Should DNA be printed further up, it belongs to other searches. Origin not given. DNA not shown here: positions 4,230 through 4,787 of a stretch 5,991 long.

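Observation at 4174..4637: Tandem paralogous two-helix mini-proteins with a conserved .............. block under purifying selection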

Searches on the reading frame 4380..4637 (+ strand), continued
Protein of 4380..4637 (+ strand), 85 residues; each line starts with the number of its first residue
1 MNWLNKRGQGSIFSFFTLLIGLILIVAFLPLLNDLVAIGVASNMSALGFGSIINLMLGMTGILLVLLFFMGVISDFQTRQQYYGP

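Call 71: find_encoding_contigs(protein=P0021, flank=10000, max_places=4)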
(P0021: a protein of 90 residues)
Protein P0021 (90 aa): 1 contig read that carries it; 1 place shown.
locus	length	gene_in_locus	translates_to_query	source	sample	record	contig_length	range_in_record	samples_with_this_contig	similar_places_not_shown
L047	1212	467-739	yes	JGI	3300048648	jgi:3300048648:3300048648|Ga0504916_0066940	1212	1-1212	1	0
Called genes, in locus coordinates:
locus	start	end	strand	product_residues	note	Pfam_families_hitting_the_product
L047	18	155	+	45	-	-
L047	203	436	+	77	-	-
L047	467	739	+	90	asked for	-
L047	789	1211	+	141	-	?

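Call 72: find_homologous_proteins(query=A4, max_evalue=0.001)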
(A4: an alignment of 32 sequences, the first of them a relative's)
Query A4 (32 sequences) (85 aa, profile of the alignment): 31 proteins with E <= 0.001 among 3606 candidates.
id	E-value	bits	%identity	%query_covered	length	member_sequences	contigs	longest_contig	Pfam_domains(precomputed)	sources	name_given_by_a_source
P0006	4.7e-31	124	65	100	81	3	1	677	-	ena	-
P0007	7.8e-31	124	65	100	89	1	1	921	-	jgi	jgi:hypothetical protein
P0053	2.4e-30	122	55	99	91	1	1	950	-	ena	-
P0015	3.7e-30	121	61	100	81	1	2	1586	-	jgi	jgi:hypothetical protein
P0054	5.2e-30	121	61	100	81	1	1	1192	-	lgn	-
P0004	2.7e-29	119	64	98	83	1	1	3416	-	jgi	jgi:uncharacterized membrane protein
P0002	2.9e-29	119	61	96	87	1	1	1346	-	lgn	-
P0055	3.4e-29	118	59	95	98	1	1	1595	-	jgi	jgi:hypothetical protein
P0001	3.8e-29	118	59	98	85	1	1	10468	-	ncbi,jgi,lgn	-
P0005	5.0e-29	118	64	98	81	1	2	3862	-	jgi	jgi:uncharacterized membrane protein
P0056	7.4e-29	117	55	100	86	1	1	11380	-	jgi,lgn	jgi:hypothetical protein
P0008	9.3e-29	117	100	100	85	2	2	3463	-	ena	-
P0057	7.4e-28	114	85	99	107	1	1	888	-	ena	-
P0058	3.6e-27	112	80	99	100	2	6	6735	-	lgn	-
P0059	5.6e-27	111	58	98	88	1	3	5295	-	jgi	jgi:uncharacterized BrkB/YihY/UPF0761 family membrane protein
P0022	3.2e-25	106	41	86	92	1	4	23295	-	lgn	-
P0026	2.0e-20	90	37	82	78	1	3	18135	-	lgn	-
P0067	5.0e-20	89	41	78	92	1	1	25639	-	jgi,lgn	jgi:hypothetical protein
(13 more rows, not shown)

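Call 73: find_encoding_contigs(protein=P0067, flank=10000, max_places=3)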
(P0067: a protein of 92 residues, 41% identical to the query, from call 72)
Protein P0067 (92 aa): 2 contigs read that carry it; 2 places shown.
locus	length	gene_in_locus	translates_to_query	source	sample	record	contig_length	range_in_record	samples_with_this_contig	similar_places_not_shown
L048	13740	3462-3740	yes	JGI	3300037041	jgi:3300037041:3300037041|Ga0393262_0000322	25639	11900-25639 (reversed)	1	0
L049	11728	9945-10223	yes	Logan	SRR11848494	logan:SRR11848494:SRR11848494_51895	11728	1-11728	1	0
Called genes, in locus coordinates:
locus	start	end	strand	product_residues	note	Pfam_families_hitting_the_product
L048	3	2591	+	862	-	?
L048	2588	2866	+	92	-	-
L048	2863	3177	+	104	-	-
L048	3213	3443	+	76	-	-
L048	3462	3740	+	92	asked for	-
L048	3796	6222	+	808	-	PF13385:Laminin_G_3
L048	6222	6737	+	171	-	-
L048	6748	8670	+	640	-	PF07953:Toxin_R_bind_N (weak), PF13385:Laminin_G_3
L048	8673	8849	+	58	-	-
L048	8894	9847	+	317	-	-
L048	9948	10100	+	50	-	-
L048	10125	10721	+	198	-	-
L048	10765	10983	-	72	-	-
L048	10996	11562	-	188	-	PF13489:Methyltransf_23 (weak), PF08241:Methyltransf_11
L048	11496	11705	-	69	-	-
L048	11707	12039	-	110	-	-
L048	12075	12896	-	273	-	PF00589:Phage_integrase (faint)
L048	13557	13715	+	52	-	-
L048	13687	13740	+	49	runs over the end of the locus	-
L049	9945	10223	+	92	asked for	-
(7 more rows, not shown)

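Call 74: find_encoding_contigs(protein=P0022, flank=10000, max_places=3)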
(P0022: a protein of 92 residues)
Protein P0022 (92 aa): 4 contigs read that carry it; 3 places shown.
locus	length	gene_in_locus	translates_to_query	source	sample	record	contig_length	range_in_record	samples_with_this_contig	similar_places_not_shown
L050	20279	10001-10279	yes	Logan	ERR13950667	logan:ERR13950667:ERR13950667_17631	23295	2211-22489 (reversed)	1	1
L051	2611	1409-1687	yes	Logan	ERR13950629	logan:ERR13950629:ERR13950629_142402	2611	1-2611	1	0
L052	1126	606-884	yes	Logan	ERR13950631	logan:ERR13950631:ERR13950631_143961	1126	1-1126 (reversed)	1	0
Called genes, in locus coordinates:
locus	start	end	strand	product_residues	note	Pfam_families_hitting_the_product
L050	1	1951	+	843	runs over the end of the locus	-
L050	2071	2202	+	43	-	-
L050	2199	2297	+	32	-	-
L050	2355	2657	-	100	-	-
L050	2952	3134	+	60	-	-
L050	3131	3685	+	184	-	PF25680:Mom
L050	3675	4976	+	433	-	PF08706:D5_N (weak), PF19263:DUF5906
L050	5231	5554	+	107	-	-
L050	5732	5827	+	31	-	-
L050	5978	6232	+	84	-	-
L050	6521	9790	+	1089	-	-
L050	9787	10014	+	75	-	-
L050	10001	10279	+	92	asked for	-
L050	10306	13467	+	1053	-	-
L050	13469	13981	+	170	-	-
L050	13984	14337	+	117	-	-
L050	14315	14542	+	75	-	-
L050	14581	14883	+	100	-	-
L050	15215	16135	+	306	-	-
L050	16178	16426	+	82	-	-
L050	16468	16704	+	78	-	-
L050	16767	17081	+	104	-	-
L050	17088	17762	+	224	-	-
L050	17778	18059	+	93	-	-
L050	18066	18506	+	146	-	-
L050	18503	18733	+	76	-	-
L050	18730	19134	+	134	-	-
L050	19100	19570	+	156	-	-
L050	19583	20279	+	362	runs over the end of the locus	-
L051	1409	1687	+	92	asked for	-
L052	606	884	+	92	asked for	-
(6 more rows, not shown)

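Call 75: find_encoding_contigs(protein=P0026, flank=10000, max_places=3)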
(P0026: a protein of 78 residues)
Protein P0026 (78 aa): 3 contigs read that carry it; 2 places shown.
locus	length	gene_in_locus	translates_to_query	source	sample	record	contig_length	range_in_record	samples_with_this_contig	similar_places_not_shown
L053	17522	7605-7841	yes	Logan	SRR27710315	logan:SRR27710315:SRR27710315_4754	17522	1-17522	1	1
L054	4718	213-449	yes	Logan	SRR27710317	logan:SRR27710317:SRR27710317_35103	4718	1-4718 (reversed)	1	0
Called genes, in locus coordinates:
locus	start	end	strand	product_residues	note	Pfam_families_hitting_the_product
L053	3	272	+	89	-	?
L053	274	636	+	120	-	-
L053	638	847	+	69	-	-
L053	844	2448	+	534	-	-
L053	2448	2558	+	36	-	-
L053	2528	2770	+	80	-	-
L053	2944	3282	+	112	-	-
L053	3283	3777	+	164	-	-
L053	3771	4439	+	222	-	PF05050:Methyltransf_21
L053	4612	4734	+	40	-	-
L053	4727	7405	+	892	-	-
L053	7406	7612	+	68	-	-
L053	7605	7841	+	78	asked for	-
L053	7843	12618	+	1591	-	PF13385:Laminin_G_3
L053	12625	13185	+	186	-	-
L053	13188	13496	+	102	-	-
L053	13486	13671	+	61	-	-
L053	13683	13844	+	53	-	-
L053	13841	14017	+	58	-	-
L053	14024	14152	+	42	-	-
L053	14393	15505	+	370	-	-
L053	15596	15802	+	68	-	-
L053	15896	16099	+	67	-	-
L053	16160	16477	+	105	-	-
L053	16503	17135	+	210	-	-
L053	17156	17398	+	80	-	-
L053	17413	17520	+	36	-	?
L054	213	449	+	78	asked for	-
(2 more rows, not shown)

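Call 77: search_protein_families(library=pfam, alignment_id=A6, max_evalue=0.01)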
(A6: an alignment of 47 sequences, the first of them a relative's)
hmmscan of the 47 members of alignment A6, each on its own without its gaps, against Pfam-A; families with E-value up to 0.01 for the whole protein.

A. member 1, L050:2-1951:+ (649 aa): 0 families

B. families by the number of members that match (of 47 scanned): 15 families
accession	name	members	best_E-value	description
PF19263.5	DUF5906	1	2.8e-20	Family of unknown function (DUF5906)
PF05050.19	Methyltransf_21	1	1.9e-13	Methyltransferase FkbM domain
PF25680.1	Mom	1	1.2e-12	Mom protein family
PF08241.18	Methyltransf_11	1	3.9e-10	Methyltransferase domain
PF08706.16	D5_N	1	9e-07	D5 N terminal like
PF13489.12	Methyltransf_23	1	3e-06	Methyltransferase domain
PF00589.27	Phage_integrase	1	1.2e-05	Phage integrase family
PF13649.12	Methyltransf_25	1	3.1e-05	Methyltransferase domain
PF13231.12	PMT_2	1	3.6e-05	Dolichyl-phosphate-mannose-protein mannosyltransferase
PF08242.18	Methyltransf_12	1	5.3e-05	Methyltransferase domain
PF13847.12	Methyltransf_31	1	0.00014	Methyltransferase domain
PF13578.12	Methyltransf_24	1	0.0021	Methyltransferase domain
PF17390.7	Bac_rhamnosid_C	1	0.0051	Bacterial alpha-L-rhamnosidase C-terminal domain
PF14126.11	DUF4293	1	0.0073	Domain of unknown function (DUF4293)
PF01068.26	DNA_ligase_A_M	1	0.0089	ATP dependent DNA ligase domain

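Call 78: search_protein_families(library=phrogs, alignment_id=A6, max_evalue=0.001)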
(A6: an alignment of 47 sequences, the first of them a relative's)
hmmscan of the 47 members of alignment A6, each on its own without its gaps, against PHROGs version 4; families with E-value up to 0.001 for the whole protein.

A. member 1, L050:2-1951:+ (649 aa): 0 families

B. families by the number of members that match (of 47 scanned): 19 families
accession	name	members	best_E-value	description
phrog_864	-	1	1.5e-67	DNA primase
phrog_6088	-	1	1.3e-41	DNA primase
phrog_1829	-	1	8.1e-36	DNA primase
phrog_1156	-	1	9.3e-34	DNA primase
phrog_16213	-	1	4.6e-33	DNA primase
phrog_7601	-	1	1e-24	-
phrog_1384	-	1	5.6e-19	Mom-like DNA modification protein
phrog_2478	-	1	2.2e-17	DNA polymerase/primase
phrog_1883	-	1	2.3e-14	DNA helicase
phrog_6636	-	1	1.5e-13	methyltransferase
phrog_8156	-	1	1e-06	methyltransferase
phrog_5484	-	1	4.6e-06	DnaA-like replication initiation protein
phrog_559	-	1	4.8e-06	HNH endonuclease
phrog_22502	-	1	1.1e-05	methyltransferase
phrog_36509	-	1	1.4e-05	DNA primase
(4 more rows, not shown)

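Call 80: search_protein_families(library=phrogs, proteins=[L050:15215-16135:+, L050:17088-17762:+, L050:19583-20278:+, L050:2-1951:+, L053:844-2448:+, L053:14393-15505:+, L053:16503-17135:+, L048:8894-9847:+, L048:10125-10721:+, L050:13469-13981:+], max_evalue=0.01)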
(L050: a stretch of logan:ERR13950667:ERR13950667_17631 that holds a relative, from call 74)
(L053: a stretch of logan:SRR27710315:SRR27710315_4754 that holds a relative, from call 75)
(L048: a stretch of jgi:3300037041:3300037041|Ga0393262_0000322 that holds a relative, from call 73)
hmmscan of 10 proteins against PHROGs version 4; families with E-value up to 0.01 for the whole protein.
L050:15215-16135:+ (306 aa): 0 families

L050:17088-17762:+ (224 aa): 0 families

L050:19583-20278:+ (232 aa): 1 family
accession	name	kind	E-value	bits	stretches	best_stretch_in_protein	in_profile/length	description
phrog_5484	-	DNA, RNA and nucleotide metabolism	4.6e-06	27.4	1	139-217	95-175/239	DnaA-like replication initiation protein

L050:2-1951:+ (649 aa): 0 families

L053:844-2448:+ (534 aa): 0 families

L053:14393-15505:+ (370 aa): 0 families

L053:16503-17135:+ (210 aa): 0 families

L048:8894-9847:+ (317 aa): 0 families

L048:10125-10721:+ (198 aa): 0 families

L050:13469-13981:+ (170 aa): 0 families

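Call 81: search_protein_families(library=phrogs, proteins=[L032:16042-16692:+, L032:14198-15307:+, L028:717-2075:+, L035:2637-3308:+], max_evalue=0.01)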
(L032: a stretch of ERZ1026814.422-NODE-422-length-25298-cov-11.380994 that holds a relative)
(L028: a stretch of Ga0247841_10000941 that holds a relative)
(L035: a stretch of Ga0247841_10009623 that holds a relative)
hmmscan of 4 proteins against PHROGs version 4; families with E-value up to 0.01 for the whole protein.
L032:16042-16692:+ (216 aa): 1 family
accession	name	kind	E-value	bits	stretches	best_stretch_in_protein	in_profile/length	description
phrog_1583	-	unknown function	0.0074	16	1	98-185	189-271/417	-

L032:14198-15307:+ (369 aa): 0 families

L028:717-2075:+ (452 aa): 2 families
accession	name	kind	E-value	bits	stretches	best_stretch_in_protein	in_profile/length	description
phrog_8482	-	head and packaging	0.0001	22.4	1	209-282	226-298/424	attachment protein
phrog_10780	-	tail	0.0094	14.6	0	210-412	1292-1444/1694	tail length tape measure protein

L035:2637-3308:+ (223 aa): 1 family
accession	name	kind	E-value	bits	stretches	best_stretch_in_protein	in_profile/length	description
phrog_739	-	lysis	0.0093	17.2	1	5-76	5-81/122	Rz-like spanin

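Call 94: search_solved_structures(query=L035:496-1746:+, max_evalue=1e-20)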
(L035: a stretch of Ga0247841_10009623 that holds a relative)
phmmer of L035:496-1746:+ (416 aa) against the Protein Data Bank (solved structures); distinct sequences matched with E-value up to 1e-20: 88 (the best 60 are shown).
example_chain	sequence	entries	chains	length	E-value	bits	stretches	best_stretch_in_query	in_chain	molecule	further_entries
3pgy_A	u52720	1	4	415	1.1e-158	531.5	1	8-415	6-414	Serine hydroxymethyltransferase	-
7v3d_A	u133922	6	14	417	1.6e-150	504.7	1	12-416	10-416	Serine hydroxymethyltransferase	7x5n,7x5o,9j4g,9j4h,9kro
1kkj_A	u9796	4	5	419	5.3e-147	493.1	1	9-402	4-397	Serine Hydroxymethyltransferase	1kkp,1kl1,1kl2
2vi8_A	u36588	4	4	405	7e-147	492.7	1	9-402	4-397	SERINE HYDROXYMETHYLTRANSFERASE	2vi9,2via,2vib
2vgs_A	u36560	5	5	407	1.3e-146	491.8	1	9-402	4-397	SERINE HYDROXYMETHYLTRANSFERASE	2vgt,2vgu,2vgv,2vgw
2vmv_A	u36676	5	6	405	1.4e-146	491.7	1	9-402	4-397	SERINE HYDROXYMETHYLTRANSFERASE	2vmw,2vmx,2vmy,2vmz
2w7d_A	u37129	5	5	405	1.8e-146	491.3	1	9-402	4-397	SERINE HYDROXYMETHYLTRANSFERASE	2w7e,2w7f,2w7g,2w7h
1yjs_A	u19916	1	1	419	1.9e-146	491.3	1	9-402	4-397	SERINE HYDROXYMETHYLTRANSFERASE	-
1yjy_A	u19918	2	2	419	3.6e-146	490.3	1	9-402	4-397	SERINE HYDROXYMETHYLTRANSFERASE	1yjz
2vmn_A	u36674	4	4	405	6.7e-146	489.5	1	9-402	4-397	SERINE HYDROXYMETHYLTRANSFERASE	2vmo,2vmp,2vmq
2w7i_A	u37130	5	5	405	9.2e-146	489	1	9-402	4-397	SERINE HYDROXYMETHYLTRANSFERASE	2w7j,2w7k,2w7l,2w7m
2vmr_A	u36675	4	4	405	9.2e-146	489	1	9-402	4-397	SERINE HYDROXYMETHYLTRANSFERASE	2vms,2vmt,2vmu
2dkj_A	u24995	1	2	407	1.4e-143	481.8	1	10-394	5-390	serine hydroxymethyltransferase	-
8ssy_A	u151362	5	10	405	2.3e-143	481.1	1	11-394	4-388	Serine hydroxymethyltransferase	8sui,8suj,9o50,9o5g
9boh_A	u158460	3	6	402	3.9e-143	480.4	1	12-394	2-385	Serine hydroxymethyltransferase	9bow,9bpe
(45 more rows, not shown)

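Call 95: search_solved_structures(query=L024:1995-2696:+, max_evalue=0.001)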
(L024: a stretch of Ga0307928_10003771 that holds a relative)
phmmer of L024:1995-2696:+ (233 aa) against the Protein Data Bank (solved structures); distinct sequences matched with E-value up to 0.001: 3.
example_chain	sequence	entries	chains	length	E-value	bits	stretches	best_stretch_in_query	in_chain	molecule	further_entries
2bhn_A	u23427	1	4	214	8.1e-09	38.7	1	18-85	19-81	XPF ENDONUCLEASE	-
2bgw_A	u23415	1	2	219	1e-08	38.4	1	18-85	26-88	XPF ENDONUCLEASE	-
1j22_A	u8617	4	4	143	1.8e-07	34.3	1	13-86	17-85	ATP-dependent RNA helicase, putative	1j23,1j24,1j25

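Call 96: fold_search(model_id=the predicted structure, library=viral)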
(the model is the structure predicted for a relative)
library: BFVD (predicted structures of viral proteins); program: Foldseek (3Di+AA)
matches with E <= 10: 74; with E <= 0.001: 0
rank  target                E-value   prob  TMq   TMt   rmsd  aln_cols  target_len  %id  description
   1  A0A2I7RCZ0            8.7e-01  0.93  0.65  0.60   4.0        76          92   14  (no name in the UniProt tables at hand)
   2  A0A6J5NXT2            9.3e-01  0.51  0.47  0.51   4.4        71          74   25  Uncharacterized protein [uncultured Caudovirales phage]
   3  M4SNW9                1.4e+00  0.18  0.36  0.35   8.0        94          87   15  (no name in the UniProt tables at hand)
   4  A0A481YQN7            1.5e+00  0.80  0.58  0.55   3.7        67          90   18  Transmembrane protein [Pithovirus LCDPAC02]
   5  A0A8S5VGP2            1.5e+00  0.47  0.54  0.55   4.3        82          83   13  Uncharacterized protein [Myoviridae sp. ctkfK18]
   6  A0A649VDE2            1.7e+00  0.41  0.46  0.46   4.4        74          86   15  Uncharacterized protein [Mycobacterium phage Indlulamithi]
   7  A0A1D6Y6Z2            2.7e+00  0.33  0.49  0.59   6.5        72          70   21  (no name in the UniProt tables at hand)
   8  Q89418                2.7e+00  0.23  0.46  0.44  10.5        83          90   17  Uncharacterized protein [Paramecium bursaria Chlorella virus 1]
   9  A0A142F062            3.0e+00  0.28  0.50  0.58   4.2        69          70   26  (no name in the UniProt tables at hand)
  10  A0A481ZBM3            3.5e+00  0.57  0.60  0.56   3.6        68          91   18  Transmembrane protein [Pithovirus LCPAC404]
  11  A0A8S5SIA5            3.7e+00  0.11  0.34  0.40   5.6        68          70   29  Uncharacterized protein [Siphoviridae sp. ctBCr48]
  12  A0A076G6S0            3.7e+00  0.10  0.31  0.40   5.5        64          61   19  Uncharacterized protein [Bacillus phage Bobb]
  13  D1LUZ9                3.7e+00  0.10  0.36  0.25   6.9        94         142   16  (no name in the UniProt tables at hand)
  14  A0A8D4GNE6            3.9e+00  0.09  0.33  0.37   5.5        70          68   13  (no name in the UniProt tables at hand)
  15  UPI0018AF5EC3         4.4e+00  0.28  0.50  0.61   4.5        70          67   16  (no name look-up for this kind of identifier)
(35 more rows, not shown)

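Call 110: search_solved_structures(query=A2, max_evalue=10)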
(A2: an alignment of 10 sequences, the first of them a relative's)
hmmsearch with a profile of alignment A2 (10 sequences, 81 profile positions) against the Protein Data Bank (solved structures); distinct sequences matched with E-value up to 10: 0.
